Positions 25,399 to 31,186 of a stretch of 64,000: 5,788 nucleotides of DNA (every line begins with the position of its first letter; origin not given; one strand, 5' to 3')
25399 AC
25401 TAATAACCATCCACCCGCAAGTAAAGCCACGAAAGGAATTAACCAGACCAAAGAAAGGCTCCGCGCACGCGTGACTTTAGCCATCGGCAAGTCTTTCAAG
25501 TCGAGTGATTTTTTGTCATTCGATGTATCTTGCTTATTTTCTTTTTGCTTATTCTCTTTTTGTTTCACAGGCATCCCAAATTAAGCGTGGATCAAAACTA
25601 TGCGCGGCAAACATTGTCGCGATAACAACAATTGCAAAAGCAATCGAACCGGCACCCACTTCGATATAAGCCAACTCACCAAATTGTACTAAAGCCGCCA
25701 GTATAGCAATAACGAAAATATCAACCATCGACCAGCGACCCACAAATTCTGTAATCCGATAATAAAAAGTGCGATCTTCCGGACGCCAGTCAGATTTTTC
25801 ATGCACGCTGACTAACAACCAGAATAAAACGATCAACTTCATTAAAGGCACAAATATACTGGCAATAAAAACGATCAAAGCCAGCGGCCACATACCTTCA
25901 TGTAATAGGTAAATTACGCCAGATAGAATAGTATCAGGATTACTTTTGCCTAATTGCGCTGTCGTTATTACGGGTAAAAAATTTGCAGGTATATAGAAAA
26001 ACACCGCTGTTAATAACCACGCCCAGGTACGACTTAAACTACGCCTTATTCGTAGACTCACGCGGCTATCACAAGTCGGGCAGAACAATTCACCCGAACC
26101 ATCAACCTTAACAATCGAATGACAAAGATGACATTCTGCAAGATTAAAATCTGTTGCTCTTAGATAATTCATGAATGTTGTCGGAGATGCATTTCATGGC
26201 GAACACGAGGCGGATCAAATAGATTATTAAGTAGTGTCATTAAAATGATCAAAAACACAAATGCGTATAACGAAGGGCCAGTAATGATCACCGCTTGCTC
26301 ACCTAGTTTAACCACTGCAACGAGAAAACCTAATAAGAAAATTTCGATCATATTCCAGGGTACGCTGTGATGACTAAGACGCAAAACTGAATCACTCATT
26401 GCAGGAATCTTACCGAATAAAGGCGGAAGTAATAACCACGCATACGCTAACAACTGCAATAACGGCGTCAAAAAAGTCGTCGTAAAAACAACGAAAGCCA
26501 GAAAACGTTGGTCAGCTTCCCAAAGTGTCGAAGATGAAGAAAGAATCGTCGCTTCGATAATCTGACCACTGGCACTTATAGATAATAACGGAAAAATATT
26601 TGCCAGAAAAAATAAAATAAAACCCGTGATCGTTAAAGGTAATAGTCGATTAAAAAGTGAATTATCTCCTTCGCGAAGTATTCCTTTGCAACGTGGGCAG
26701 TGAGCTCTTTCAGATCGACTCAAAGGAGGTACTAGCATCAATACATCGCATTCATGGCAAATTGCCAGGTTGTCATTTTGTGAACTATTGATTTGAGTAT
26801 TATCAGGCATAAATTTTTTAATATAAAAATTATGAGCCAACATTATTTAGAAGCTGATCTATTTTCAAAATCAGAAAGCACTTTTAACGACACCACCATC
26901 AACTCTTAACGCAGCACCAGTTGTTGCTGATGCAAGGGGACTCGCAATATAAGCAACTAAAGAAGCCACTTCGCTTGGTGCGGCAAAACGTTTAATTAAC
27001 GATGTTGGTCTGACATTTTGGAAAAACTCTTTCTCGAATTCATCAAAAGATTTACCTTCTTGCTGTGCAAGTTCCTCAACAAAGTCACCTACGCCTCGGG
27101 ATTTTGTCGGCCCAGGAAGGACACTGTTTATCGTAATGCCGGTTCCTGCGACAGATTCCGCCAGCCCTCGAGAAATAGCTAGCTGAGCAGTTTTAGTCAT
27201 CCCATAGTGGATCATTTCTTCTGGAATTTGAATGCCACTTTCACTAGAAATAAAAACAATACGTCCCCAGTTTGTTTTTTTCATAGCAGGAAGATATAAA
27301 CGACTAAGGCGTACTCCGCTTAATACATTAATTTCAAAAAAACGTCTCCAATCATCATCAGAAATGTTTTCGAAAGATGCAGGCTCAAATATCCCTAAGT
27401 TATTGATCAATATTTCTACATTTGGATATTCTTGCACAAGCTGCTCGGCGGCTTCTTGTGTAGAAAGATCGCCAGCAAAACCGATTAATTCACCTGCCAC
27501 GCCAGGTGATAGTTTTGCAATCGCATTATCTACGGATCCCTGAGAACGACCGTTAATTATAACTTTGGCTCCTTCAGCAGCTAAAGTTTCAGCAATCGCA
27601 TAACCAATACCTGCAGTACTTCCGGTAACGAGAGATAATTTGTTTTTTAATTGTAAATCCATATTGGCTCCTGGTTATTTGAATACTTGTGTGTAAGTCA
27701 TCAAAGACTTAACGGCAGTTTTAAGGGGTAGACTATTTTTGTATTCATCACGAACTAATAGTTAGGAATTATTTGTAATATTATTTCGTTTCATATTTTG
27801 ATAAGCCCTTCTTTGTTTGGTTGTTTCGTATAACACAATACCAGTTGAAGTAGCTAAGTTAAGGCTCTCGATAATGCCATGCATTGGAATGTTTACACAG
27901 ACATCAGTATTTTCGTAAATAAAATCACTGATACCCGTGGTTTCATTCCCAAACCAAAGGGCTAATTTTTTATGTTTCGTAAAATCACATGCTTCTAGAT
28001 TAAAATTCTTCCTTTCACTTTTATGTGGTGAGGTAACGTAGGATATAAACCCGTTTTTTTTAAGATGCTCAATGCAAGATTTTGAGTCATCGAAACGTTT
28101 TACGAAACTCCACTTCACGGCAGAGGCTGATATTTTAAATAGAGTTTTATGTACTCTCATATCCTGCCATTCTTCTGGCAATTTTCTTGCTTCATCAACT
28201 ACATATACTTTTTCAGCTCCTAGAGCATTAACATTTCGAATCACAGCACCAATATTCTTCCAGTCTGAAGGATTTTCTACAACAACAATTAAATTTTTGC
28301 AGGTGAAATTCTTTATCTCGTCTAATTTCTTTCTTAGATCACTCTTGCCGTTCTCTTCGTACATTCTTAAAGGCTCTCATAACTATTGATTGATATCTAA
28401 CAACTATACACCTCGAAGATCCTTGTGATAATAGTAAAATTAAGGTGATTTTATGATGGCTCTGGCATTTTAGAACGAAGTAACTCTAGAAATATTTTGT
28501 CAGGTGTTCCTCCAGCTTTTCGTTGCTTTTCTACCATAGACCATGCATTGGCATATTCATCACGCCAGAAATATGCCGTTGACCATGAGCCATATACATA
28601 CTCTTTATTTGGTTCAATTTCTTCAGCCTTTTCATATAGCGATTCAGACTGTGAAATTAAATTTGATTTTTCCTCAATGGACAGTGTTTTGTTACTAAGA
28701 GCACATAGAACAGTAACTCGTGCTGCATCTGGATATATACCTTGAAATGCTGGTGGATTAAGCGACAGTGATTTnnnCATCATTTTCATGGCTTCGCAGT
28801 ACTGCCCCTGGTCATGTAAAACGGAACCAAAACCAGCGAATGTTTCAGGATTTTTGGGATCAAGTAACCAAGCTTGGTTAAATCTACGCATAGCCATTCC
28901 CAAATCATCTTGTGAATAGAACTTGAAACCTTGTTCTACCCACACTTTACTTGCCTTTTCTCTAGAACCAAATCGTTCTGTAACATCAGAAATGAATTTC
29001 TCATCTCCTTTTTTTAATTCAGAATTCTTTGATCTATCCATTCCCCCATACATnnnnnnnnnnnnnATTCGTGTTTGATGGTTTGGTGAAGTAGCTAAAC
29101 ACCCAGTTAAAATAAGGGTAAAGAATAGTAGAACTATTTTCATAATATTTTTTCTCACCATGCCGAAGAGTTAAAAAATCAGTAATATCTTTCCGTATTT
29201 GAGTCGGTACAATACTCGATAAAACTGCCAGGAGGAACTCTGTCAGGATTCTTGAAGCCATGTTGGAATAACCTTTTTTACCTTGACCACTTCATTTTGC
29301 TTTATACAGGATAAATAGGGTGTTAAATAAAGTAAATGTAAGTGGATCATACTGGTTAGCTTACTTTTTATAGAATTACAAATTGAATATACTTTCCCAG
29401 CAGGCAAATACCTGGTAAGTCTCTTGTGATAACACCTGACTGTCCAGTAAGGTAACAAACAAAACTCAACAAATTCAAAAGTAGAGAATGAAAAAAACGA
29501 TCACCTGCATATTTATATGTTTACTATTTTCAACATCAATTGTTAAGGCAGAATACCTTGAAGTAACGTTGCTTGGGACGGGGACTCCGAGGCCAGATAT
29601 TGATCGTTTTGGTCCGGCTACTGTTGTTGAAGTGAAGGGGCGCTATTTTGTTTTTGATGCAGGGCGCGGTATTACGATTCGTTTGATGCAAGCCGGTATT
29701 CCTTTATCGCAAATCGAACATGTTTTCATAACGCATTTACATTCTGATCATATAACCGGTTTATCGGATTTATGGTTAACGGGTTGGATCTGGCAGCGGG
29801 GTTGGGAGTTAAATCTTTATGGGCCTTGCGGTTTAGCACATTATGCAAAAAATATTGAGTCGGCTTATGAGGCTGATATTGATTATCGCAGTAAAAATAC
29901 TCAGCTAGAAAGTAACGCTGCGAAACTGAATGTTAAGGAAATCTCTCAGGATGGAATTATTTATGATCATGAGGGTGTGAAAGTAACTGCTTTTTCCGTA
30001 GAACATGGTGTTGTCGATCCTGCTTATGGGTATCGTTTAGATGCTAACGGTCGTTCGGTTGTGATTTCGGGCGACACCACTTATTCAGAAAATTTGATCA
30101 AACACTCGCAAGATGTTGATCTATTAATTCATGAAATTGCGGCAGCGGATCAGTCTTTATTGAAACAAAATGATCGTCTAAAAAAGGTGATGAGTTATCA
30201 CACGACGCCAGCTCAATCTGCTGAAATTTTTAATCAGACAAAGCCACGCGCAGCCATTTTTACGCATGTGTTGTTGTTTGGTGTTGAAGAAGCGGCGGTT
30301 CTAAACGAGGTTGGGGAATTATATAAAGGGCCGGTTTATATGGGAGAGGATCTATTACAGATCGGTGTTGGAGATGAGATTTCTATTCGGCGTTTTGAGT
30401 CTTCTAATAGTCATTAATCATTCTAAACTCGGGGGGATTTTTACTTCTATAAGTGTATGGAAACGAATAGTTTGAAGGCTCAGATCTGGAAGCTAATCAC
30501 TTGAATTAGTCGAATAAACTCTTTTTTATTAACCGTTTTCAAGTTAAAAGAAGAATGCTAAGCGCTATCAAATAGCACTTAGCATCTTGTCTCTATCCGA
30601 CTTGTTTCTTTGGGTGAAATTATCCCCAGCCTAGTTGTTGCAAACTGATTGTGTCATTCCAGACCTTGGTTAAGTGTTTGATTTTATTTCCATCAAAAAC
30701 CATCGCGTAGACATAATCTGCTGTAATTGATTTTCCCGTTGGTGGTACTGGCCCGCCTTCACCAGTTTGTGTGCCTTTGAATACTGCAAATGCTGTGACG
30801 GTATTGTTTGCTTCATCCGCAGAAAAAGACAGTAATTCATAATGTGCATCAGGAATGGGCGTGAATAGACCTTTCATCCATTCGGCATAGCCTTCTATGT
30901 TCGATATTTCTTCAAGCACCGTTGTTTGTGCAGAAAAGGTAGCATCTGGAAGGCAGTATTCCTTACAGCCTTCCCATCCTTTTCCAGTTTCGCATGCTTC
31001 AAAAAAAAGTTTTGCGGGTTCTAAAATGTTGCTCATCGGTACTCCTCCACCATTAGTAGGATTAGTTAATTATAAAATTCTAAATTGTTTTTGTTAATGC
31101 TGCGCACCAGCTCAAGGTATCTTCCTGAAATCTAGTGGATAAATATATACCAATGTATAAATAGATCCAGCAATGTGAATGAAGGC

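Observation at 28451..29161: TPR lipoprotein gene split by an in-frame TAA inside a TPR repeat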

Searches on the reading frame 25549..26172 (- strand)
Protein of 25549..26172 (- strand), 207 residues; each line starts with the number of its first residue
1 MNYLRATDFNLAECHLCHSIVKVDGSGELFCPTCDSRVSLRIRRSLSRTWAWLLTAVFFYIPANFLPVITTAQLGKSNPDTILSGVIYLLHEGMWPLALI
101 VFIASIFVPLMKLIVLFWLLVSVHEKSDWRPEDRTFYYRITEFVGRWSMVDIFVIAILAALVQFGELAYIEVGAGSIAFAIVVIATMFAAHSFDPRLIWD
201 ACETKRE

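Call 34: search_protein_families(library=ncbifam, proteins=[P0124], max_evalue=0.01)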
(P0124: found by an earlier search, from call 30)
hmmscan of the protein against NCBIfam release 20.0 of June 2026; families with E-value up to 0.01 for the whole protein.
P0124 (122 aa): 1 family
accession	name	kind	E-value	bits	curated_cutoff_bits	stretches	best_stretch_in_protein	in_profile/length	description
TIGR02521.1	type_IV_pilW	equivalog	1.1e-05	25.1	154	1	6-121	3-121/234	type IV pilus biogenesis/stability protein PilW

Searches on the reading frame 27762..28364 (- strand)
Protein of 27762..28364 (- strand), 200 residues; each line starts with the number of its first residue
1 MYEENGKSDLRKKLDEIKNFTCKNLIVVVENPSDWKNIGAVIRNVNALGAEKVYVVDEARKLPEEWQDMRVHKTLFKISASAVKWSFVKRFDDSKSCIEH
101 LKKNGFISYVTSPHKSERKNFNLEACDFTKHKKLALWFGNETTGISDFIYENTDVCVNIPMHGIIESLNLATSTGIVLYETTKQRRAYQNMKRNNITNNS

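Call 14: list_cluster_members(proteins=[window:27762-28364:-, window:29488-30417:+, window:26871-27662:-, window:23805-25574:-, window:28775-29161:-, window:33371-34600:+])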
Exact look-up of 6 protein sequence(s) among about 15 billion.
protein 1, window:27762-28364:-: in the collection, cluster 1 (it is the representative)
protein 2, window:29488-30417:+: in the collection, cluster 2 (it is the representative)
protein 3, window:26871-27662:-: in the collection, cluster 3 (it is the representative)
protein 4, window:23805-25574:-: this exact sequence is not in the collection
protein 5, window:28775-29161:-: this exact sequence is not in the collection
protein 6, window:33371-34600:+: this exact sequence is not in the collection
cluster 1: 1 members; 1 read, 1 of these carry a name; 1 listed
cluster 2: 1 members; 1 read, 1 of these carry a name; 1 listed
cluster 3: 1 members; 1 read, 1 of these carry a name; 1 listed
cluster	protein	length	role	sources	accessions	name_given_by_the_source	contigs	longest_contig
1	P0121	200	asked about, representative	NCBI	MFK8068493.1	MAG: TrmH family RNA methyltransferase [Gammaproteobacteria bacterium]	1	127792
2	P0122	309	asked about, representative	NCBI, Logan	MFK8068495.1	MAG: MBL fold metallo-hydrolase [Gammaproteobacteria bacterium]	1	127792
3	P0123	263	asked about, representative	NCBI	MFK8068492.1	MAG: SDR family NAD(P)-dependent oxidoreductase [Gammaproteobacteria bacterium]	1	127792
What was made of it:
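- The source is a metagenome-assembled genome (call 14).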

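Call 16: find_encoding_contigs(protein=window:27762-28364:-, flank=3000, max_places=10)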
Protein window:27762-28364:- (200 aa): no gene with exactly this product is on record in the collection.

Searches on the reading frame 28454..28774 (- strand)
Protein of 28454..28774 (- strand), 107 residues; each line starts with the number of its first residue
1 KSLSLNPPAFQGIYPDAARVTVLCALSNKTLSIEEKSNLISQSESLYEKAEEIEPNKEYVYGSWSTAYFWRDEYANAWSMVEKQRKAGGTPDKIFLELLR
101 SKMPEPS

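Call 5: search_protein_families(library=pfam, proteins=[window:28454-28774:-], max_evalue=1)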
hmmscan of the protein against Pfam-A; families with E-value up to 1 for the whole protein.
seq(107 aa): 0 families

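Call 20: find_homologous_proteins(query=window:28454-28774:-, max_evalue=1e-10)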
Query seq(107 aa): 1 candidates shared short words with the query, none scored E <= 1e-10.
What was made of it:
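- Tried and rejected: This appears to be a limit of the word-based retrieval, not evidence of absence (call 20).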

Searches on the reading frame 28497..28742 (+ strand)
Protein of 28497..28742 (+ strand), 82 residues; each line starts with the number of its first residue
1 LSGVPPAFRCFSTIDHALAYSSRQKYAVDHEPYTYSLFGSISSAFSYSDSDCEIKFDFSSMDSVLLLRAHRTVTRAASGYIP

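Call 34: search_protein_families(library=ncbifam, proteins=[P0124], max_evalue=0.01)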
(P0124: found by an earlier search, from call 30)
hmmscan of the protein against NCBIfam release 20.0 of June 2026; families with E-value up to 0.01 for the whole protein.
P0124 (122 aa): 1 family
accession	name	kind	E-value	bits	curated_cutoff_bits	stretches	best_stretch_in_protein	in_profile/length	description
TIGR02521.1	type_IV_pilW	equivalog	1.1e-05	25.1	154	1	6-121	3-121/234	type IV pilus biogenesis/stability protein PilW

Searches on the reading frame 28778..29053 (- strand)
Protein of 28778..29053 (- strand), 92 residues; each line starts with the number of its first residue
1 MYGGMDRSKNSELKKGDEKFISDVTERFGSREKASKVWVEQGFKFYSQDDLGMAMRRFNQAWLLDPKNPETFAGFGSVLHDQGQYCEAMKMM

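Call 34: search_protein_families(library=ncbifam, proteins=[P0124], max_evalue=0.01)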
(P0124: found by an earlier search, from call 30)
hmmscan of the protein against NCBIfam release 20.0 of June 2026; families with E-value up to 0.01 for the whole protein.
P0124 (122 aa): 1 family
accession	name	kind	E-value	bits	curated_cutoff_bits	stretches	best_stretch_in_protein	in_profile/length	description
TIGR02521.1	type_IV_pilW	equivalog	1.1e-05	25.1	154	1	6-121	3-121/234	type IV pilus biogenesis/stability protein PilW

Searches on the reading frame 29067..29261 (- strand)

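Call 34: search_protein_families(library=ncbifam, proteins=[P0124], max_evalue=0.01)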
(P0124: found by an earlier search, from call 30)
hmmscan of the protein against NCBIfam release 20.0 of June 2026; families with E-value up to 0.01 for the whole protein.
P0124 (122 aa): 1 family
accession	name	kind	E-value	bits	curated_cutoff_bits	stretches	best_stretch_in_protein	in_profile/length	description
TIGR02521.1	type_IV_pilW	equivalog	1.1e-05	25.1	154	1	6-121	3-121/234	type IV pilus biogenesis/stability protein PilW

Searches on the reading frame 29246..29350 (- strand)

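Call 34: search_protein_families(library=ncbifam, proteins=[P0124], max_evalue=0.01)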
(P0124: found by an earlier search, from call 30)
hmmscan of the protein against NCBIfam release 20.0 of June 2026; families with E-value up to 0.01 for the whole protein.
P0124 (122 aa): 1 family
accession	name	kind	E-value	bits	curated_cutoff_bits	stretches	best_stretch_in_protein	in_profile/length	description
TIGR02521.1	type_IV_pilW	equivalog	1.1e-05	25.1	154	1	6-121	3-121/234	type IV pilus biogenesis/stability protein PilW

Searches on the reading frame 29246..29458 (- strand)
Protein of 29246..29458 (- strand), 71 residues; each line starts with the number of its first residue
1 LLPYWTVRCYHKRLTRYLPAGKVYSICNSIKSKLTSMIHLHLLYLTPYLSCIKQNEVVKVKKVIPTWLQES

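Call 34: search_protein_families(library=ncbifam, proteins=[P0124], max_evalue=0.01)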
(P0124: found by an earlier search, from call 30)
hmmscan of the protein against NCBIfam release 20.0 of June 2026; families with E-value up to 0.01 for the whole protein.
P0124 (122 aa): 1 family
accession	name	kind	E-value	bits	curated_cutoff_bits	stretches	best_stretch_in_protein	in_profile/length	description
TIGR02521.1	type_IV_pilW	equivalog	1.1e-05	25.1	154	1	6-121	3-121/234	type IV pilus biogenesis/stability protein PilW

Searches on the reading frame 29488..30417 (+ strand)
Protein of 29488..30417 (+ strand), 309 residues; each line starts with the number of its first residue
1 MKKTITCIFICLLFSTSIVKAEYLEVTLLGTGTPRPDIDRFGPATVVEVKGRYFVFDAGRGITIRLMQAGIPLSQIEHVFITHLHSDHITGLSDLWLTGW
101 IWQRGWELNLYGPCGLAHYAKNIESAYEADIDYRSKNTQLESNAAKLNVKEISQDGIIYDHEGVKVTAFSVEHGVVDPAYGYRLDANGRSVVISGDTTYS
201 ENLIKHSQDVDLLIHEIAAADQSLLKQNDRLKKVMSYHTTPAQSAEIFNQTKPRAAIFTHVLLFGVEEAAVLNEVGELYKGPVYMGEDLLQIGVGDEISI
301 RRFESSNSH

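Call 15: find_encoding_contigs(protein=window:29488-30417:+, flank=4000, max_places=10)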
Protein window:29488-30417:+ (309 aa): 1 contig read that carries it; 1 place shown.
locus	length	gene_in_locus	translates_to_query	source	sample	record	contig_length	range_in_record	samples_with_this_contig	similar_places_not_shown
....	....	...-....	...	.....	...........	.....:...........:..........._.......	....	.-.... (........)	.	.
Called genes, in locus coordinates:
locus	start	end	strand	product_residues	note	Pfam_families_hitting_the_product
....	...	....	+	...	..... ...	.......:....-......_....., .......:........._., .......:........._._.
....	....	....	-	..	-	?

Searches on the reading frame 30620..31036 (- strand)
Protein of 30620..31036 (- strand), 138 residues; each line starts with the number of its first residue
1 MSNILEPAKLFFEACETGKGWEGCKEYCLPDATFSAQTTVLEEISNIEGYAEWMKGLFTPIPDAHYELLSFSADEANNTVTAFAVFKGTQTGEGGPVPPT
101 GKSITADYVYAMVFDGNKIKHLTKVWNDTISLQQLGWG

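Call 30: list_cluster_members(proteins=[window:28778-29143:-, window:28778-29158:-, window:28778-29053:-, window:28778-29041:-, window:29067-29261:-, window:29246-29458:-, window:28497-28742:+, window:29246-29350:-, window:30620-31036:-, window:25549-26172:-])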
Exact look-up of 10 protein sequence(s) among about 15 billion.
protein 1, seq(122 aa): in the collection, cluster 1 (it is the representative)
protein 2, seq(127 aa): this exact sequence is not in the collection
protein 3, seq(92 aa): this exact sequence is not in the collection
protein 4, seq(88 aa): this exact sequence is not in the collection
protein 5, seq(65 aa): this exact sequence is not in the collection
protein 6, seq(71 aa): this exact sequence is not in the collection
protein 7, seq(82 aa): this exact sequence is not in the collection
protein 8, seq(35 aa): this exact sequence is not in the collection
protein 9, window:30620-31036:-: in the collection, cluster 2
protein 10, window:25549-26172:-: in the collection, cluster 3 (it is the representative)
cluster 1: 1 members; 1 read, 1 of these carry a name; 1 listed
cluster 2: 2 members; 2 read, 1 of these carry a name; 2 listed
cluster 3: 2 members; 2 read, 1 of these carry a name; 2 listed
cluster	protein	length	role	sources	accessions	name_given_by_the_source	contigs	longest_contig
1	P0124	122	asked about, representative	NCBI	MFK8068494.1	MAG: type IV pilus biogenesis/stability protein PilW [Gammaproteobacteria bacterium]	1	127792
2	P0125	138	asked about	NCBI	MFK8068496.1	MAG: ester cyclase [Gammaproteobacteria bacterium]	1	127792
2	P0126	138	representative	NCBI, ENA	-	-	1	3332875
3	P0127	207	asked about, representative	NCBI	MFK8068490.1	MAG: paraquat-inducible protein A [Gammaproteobacteria bacterium]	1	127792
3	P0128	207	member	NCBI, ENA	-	-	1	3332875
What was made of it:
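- Closest known: PilW/PilF type IV pilus pilotin. Same: This is the name GenBank gives the 122-aa stump (call 30), and it is the best NCBIfam hit.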

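Call 34: search_protein_families(library=ncbifam, proteins=[P0124], max_evalue=0.01)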
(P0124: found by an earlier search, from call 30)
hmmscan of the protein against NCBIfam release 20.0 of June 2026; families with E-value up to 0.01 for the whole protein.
P0124 (122 aa): 1 family
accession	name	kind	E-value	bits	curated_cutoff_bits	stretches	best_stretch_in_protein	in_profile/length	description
TIGR02521.1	type_IV_pilW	equivalog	1.1e-05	25.1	154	1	6-121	3-121/234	type IV pilus biogenesis/stability protein PilW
